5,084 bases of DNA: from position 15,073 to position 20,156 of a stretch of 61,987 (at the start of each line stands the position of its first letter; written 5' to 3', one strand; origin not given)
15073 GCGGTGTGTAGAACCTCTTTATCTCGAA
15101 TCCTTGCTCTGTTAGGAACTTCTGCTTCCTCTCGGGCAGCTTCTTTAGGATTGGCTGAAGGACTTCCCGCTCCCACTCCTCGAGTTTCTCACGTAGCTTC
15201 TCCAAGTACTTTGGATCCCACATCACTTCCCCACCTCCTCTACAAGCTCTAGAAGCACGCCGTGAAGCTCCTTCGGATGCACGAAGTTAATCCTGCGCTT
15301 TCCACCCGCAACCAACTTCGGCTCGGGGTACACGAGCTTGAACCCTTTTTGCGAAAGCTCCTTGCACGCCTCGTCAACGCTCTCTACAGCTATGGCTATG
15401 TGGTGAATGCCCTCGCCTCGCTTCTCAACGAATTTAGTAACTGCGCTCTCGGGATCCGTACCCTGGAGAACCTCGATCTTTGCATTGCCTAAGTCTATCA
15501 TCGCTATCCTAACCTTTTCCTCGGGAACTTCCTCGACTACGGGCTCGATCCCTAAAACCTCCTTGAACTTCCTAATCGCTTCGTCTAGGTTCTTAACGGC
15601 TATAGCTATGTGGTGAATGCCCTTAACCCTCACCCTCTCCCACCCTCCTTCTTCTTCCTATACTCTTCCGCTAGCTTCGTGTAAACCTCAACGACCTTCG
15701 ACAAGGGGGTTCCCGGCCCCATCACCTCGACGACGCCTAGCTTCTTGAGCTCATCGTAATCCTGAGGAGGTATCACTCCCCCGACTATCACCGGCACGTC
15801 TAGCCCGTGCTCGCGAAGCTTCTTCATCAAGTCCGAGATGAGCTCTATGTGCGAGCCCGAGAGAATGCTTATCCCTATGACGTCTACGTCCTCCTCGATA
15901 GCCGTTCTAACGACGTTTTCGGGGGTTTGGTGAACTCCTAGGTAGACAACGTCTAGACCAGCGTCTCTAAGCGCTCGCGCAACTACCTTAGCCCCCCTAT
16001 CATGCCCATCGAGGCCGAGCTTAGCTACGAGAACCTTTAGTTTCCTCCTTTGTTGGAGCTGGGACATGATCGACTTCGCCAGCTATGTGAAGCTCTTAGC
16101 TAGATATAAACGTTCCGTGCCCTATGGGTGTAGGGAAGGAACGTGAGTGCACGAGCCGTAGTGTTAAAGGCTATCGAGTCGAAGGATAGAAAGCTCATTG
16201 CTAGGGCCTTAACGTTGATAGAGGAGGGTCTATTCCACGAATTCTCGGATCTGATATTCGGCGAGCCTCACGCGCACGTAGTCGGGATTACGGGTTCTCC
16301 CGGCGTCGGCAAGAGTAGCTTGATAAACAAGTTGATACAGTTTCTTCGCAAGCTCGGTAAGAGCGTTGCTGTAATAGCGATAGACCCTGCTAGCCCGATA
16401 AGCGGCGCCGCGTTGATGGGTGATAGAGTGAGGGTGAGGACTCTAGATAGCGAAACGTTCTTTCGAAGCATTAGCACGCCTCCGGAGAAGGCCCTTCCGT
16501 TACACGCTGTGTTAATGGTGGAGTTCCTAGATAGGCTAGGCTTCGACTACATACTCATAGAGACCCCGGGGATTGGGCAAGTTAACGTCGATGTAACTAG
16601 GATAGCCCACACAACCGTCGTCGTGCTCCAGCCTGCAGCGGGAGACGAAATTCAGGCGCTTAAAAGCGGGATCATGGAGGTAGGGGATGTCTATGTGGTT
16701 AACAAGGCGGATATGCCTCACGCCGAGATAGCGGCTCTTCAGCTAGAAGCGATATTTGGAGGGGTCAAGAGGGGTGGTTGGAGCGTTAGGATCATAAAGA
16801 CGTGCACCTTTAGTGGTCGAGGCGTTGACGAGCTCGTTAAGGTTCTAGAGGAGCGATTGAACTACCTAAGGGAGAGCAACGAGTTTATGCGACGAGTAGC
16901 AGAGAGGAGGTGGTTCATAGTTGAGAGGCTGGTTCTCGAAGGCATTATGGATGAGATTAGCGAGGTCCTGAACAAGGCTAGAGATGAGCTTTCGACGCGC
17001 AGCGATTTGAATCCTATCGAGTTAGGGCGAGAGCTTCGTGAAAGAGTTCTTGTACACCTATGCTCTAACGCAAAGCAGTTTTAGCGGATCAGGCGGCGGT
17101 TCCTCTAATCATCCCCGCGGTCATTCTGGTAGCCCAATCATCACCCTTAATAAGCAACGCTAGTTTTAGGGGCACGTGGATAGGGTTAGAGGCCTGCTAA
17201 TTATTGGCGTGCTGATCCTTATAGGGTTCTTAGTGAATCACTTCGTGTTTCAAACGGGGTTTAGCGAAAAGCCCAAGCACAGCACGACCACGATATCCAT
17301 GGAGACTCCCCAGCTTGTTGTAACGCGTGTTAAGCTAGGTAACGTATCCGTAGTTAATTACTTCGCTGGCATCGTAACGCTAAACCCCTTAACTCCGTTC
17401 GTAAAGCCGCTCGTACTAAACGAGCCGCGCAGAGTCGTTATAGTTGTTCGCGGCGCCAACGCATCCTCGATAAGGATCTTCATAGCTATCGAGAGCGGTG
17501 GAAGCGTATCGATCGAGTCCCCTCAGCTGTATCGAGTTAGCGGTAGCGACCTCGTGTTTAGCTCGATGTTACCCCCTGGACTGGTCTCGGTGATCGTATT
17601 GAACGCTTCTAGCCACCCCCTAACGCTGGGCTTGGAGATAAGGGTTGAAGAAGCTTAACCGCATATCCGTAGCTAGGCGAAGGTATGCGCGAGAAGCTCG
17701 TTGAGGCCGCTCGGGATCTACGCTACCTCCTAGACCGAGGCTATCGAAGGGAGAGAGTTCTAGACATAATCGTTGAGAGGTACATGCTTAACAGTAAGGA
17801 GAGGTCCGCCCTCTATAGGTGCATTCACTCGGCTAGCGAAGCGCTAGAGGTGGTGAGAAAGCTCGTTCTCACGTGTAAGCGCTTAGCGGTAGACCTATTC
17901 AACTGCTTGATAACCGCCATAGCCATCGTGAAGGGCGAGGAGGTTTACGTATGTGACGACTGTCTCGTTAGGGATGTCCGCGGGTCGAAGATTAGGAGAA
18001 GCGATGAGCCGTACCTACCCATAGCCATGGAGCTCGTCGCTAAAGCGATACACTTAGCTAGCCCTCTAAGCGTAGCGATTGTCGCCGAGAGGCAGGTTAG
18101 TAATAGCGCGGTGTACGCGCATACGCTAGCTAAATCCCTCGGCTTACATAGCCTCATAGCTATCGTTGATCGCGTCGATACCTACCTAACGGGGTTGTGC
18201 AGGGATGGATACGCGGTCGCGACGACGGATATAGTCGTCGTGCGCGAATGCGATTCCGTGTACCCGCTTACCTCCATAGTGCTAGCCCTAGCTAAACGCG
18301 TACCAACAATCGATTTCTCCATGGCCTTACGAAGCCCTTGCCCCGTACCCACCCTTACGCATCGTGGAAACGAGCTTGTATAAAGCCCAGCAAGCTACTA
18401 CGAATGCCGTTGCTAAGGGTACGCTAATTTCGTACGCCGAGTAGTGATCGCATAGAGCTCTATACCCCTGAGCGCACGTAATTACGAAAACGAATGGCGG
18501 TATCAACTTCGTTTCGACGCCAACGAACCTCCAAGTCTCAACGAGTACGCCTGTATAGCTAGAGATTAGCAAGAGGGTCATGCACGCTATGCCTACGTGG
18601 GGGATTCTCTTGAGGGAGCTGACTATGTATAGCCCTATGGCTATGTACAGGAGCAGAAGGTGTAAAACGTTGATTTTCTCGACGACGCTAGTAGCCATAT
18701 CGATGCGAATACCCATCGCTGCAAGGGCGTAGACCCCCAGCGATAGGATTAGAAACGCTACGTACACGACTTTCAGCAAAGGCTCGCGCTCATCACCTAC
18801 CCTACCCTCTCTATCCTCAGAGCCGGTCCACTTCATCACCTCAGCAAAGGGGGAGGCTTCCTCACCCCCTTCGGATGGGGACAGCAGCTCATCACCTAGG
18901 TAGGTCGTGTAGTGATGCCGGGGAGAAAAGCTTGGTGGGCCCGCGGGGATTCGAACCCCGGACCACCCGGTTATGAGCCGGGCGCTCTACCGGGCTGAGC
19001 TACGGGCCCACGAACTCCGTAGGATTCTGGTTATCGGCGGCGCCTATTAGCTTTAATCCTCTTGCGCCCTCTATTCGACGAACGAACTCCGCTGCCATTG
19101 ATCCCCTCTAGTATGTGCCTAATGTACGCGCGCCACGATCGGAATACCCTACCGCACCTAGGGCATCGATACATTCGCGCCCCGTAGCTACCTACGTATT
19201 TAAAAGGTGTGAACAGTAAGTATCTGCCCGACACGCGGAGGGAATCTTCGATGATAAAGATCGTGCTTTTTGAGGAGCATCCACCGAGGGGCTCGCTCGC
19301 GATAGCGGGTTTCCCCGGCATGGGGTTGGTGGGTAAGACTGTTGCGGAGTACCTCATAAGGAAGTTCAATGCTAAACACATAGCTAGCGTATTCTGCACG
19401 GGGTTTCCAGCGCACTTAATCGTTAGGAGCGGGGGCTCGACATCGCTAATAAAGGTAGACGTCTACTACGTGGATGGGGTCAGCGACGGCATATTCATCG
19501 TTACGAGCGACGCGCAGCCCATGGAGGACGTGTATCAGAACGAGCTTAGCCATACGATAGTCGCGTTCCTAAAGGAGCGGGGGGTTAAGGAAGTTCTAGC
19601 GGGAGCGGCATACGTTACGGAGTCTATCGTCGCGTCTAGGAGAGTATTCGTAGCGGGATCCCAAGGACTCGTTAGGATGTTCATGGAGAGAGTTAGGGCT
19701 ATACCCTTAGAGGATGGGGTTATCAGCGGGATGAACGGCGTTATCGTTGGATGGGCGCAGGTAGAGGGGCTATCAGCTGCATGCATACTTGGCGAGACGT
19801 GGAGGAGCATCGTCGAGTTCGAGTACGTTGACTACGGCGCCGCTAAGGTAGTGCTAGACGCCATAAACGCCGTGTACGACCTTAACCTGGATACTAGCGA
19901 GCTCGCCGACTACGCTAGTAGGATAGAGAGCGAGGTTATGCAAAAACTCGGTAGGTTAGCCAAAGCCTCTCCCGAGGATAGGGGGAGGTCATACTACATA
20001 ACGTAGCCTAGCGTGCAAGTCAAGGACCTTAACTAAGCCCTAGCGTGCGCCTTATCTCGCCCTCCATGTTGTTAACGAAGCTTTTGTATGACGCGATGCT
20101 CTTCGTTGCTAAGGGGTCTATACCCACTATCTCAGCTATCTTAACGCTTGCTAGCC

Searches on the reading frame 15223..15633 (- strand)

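Call 53: search_protein_families(library=pfam, proteins=[window:15223-15633:-], max_evalue=0.0001)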
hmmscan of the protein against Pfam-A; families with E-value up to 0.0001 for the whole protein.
window:15223-15633:- (136 aa): 3 families
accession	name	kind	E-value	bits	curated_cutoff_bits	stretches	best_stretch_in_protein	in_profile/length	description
PF13669.12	Glyoxalase_4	-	1.9e-22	80.1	27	1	7-117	1-109/109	Glyoxalase/Bleomycin resistance protein/Dioxygenase superfamily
PF00903.31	Glyoxalase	-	2.6e-16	60.5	20.6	1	5-130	1-121/121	Glyoxalase/Bleomycin resistance protein/Dioxygenase superfamily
PF13468.12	Glyoxalase_3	-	4.6e-10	40.3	25.1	1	6-121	1-121/176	Glyoxalase-like domain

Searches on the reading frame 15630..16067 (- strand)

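Call 53: search_protein_families(library=pfam, proteins=[window:15630-16067:-], max_evalue=0.0001)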
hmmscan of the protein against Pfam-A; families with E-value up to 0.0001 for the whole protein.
window:15630-16067:- (145 aa): 1 family
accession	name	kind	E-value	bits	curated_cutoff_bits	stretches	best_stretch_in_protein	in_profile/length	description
PF02310.24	B12-binding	-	1.6e-30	105.8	32.1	1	11-120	2-114/121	B12 binding domain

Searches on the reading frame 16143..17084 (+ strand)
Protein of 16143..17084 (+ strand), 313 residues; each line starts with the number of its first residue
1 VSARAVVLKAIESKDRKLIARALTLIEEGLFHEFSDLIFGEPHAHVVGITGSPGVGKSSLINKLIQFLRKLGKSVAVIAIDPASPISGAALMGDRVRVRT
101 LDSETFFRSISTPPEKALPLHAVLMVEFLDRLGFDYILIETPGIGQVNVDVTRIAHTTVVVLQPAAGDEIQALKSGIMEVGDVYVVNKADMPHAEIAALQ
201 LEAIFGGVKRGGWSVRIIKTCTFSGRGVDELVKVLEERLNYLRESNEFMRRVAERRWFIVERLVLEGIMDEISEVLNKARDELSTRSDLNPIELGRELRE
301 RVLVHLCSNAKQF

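Call 53: search_protein_families(library=pfam, proteins=[window:16143-17084:+], max_evalue=0.0001)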
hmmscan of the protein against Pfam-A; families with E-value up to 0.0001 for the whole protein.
window:16143-17084:+ (313 aa): 5 families
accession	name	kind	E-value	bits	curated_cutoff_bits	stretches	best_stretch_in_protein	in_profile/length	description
PF03308.22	MeaB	-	3.2e-65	220.3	23.1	1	20-273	2-269/273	Methylmalonyl Co-A mutase-associated GTPase MeaB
PF02492.25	cobW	-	1.5e-07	31.6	20.7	1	46-197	2-160/180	CobW/HypB/UreG, nucleotide-binding domain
PF03029.23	ATP_bind_1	-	4.9e-06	26.9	27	1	49-84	1-36/240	Conserved hypothetical ATP binding protein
PF01926.29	MMR_HSR1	-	9e-05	23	21.9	0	47-67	2-22/113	50S ribosome-binding GTPase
PF01656.29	CbiA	-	0.0001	22.7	25.4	0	52-227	7-54/125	CobQ/CobB/MinD/ParA nucleotide binding domain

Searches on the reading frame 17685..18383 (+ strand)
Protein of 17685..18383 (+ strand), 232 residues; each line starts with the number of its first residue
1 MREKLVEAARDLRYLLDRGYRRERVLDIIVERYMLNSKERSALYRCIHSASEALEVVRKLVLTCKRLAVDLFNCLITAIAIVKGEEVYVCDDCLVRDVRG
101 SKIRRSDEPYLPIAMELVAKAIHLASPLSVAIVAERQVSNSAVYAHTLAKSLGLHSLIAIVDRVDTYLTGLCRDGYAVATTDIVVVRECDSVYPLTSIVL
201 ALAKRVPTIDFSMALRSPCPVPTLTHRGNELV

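Call 53: search_protein_families(library=pfam, proteins=[window:17685-18383:+], max_evalue=0.0001)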
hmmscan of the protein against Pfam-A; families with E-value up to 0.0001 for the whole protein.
window:17685-18383:+ (232 aa): 2 families
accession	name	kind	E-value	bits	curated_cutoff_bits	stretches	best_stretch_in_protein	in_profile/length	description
PF18481.7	DUF5616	-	1.4e-20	74.4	27.6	1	64-196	6-138/140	Domain of unknown function (DUF5616)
PF04256.18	DUF434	-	8.5e-19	67.4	27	1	4-59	1-56/56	Protein of unknown function (DUF434)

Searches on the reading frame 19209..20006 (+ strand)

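Call 53: search_protein_families(library=pfam, proteins=[window:19209-20006:+], max_evalue=0.0001)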
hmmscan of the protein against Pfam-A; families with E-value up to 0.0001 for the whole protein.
window:19209-20006:+ (265 aa): 1 family
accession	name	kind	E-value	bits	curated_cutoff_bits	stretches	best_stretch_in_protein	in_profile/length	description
PF09754.15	PAC2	-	2.9e-34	119.2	25.8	1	31-245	1-213/215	PAC2 family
